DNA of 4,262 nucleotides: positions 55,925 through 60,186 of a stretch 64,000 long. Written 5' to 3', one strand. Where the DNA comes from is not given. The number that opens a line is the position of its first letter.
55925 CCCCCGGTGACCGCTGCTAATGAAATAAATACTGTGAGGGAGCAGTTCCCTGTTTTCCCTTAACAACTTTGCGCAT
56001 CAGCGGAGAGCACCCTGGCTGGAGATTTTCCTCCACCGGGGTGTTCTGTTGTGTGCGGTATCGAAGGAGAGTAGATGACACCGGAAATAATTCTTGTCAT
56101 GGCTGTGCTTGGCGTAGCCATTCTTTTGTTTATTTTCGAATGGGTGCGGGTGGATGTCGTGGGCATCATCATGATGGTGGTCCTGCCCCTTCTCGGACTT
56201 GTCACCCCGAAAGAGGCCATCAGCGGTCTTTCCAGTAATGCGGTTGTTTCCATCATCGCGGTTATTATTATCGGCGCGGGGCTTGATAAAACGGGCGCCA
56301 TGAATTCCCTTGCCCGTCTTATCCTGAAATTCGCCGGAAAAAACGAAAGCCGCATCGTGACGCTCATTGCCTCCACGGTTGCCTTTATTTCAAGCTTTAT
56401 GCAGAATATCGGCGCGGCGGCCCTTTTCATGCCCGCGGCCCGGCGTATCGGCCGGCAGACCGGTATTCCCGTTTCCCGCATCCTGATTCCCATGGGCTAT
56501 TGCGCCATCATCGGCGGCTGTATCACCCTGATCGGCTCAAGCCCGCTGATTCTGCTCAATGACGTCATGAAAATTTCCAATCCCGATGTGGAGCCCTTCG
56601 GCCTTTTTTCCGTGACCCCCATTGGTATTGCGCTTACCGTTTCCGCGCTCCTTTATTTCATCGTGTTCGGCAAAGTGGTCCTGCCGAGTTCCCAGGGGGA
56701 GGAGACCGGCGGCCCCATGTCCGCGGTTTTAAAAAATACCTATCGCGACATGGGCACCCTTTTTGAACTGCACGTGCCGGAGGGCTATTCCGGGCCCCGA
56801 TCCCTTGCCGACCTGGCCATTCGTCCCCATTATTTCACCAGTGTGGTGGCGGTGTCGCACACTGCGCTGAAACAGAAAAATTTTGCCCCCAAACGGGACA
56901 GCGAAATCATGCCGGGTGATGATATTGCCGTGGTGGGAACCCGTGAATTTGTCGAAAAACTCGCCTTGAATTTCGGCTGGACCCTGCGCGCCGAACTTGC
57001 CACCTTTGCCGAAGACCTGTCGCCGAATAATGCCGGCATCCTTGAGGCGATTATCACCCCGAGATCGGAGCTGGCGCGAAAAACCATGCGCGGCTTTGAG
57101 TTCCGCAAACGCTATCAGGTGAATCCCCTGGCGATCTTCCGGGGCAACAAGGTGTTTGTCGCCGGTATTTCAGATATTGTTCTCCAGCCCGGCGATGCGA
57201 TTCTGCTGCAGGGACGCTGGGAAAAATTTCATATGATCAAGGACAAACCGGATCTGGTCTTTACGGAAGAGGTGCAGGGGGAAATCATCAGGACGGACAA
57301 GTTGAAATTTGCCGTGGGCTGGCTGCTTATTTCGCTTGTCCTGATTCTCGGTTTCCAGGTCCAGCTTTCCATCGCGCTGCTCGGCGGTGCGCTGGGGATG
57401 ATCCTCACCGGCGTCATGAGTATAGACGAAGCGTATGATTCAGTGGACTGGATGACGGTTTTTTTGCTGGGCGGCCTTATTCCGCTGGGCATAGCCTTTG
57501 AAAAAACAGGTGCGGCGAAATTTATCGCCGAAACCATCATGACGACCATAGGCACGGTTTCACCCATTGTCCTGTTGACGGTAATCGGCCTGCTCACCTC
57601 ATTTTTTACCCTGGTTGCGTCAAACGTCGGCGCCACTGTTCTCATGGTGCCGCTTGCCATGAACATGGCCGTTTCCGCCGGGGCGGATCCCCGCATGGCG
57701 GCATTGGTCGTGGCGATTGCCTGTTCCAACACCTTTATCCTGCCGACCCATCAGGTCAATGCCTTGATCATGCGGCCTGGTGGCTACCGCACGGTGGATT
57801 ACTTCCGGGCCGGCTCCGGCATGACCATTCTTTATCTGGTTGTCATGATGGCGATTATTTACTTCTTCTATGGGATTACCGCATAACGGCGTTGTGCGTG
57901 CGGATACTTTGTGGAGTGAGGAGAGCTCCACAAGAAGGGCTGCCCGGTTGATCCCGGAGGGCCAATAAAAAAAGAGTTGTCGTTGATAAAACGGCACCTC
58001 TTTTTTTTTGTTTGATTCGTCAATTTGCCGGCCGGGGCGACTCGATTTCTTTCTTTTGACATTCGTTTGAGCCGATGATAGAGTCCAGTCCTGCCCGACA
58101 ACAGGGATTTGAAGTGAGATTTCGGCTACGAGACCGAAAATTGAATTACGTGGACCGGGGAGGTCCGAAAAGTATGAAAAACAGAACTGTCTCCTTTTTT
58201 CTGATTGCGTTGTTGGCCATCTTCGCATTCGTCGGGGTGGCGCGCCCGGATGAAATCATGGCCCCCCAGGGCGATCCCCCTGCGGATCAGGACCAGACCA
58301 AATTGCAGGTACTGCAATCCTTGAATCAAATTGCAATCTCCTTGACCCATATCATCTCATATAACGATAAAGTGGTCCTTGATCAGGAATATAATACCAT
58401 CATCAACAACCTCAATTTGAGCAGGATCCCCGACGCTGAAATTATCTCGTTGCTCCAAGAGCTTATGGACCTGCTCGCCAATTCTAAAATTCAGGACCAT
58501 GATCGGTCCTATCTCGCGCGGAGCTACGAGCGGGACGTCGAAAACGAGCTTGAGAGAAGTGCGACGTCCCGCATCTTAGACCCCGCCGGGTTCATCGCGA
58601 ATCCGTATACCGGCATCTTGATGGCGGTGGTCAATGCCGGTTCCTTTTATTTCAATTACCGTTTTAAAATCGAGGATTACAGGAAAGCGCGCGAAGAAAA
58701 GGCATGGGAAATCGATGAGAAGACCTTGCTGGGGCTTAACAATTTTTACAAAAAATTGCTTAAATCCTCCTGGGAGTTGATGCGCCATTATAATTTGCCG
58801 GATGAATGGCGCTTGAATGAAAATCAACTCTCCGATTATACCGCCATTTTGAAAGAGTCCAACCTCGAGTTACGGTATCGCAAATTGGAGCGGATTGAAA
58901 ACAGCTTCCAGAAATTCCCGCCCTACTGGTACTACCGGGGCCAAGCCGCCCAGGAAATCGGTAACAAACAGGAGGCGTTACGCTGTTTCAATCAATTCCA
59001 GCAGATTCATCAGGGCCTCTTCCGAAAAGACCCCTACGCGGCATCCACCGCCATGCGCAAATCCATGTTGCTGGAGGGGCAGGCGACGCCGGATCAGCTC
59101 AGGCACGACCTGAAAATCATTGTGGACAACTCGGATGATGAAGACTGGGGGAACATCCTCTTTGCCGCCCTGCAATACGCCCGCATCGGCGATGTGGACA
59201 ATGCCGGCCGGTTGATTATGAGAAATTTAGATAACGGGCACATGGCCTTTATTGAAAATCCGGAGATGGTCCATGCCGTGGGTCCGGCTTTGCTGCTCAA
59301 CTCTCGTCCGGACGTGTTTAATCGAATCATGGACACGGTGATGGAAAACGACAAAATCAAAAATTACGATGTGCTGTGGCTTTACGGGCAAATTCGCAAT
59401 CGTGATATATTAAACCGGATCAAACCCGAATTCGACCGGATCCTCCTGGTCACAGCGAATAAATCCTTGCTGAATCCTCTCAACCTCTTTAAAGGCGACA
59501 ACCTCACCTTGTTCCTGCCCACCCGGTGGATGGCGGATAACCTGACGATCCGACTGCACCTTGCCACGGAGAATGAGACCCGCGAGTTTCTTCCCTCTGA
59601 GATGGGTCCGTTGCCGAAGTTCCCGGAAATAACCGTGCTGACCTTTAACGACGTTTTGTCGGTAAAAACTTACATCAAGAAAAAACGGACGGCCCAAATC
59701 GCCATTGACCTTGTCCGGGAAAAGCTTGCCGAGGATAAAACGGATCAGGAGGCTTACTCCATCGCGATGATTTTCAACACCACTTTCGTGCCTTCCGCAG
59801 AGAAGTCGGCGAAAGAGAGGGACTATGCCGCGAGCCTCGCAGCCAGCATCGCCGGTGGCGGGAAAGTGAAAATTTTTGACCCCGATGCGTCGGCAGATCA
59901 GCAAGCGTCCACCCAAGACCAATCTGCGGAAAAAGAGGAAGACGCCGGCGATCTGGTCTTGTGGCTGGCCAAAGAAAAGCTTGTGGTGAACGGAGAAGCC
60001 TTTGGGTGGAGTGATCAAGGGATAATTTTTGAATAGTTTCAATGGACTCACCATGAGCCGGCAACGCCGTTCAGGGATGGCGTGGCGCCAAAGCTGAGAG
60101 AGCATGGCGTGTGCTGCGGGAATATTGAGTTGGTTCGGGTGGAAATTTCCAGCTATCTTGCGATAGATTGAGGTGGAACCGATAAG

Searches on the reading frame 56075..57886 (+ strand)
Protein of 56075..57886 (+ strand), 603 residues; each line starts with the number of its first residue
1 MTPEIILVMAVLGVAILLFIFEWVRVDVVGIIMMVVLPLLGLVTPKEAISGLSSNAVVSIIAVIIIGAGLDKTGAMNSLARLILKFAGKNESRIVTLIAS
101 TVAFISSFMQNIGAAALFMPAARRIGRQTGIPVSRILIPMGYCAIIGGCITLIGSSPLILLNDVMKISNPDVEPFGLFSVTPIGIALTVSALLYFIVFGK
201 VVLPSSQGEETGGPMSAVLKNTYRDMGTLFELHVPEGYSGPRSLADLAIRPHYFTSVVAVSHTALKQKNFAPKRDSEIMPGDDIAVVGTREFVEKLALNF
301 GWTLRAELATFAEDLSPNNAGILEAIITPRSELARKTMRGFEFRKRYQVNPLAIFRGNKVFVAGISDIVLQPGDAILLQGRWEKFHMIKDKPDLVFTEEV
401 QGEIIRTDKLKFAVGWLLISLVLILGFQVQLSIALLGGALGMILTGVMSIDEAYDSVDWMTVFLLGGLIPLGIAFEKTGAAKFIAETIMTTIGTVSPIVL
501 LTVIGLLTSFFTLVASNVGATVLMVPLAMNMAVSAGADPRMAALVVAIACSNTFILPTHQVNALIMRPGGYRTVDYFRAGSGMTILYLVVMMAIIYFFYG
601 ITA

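Call 14: search_protein_families(library=pfam, proteins=[window:56075-57886:+], max_evalue=0.001)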
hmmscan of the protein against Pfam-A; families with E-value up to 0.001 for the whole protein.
window:56075-57886:+ (603 aa): 3 families
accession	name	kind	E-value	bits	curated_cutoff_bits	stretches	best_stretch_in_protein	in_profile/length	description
PF03600.22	CitMHS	-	2.3e-83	280.5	31.9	1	16-547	1-336/336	Citrate transporter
PF02080.26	TrkA_C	-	5.3e-14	52.3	27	2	323-389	2-67/71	TrkA-C domain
PF00939.25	Na_sulph_symp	-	6.1e-12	45.7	27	1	433-598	296-465/472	Sodium:sulfate symporter transmembrane region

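Call 61: search_protein_families(library=ncbifam, proteins=[window:56075-57886:+], max_evalue=1)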
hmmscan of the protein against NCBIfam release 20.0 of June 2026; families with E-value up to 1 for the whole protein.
window:56075-57886:+ (603 aa): 4 families
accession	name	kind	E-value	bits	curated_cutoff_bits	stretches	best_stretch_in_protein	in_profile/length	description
TIGR00785.1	dass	subfamily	9.7e-33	113.5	198.6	2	407-598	245-443/444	DASS family sodium-coupled anion symporter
NF040989.1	MamN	equivalog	0.00085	18.1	500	2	11-167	11-169/437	magnetosome biogenesis transporter MamN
NF011980.0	PRK15445.1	subfamily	0.0034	16.5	457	1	16-168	13-165/430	arsenical efflux pump membrane protein ArsB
NF037994.1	DcuC_1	equivalog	0.077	11.8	100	1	475-599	56-180/389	C4-dicarboxylate transporter DcuC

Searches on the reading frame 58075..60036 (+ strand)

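Call 14: search_protein_families(library=pfam, proteins=[window:58075-60036:+], max_evalue=0.001)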
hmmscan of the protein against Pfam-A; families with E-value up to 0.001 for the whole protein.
window:58075-60036:+ (653 aa): 1 family
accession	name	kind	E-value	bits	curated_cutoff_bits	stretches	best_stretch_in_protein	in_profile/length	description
PF07719.23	TPR_2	-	0.00035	20.9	27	1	283-308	2-27/34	Tetratricopeptide repeat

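Call 60: search_protein_families(library=pfam, proteins=[window:58174-60036:+], max_evalue=1)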
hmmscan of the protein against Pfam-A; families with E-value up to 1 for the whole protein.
window:58174-60036:+ (620 aa): 3 families
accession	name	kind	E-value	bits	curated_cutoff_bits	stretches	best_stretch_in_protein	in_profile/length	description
PF07719.23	TPR_2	-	0.0004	20.7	27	1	250-275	2-27/34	Tetratricopeptide repeat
PF00515.34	TPR_1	-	0.01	16.1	27.8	1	251-274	3-26/34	Tetratricopeptide repeat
PF13174.12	TPR_6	-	0.34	12.1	26.3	1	252-277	3-28/33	Tetratricopeptide repeat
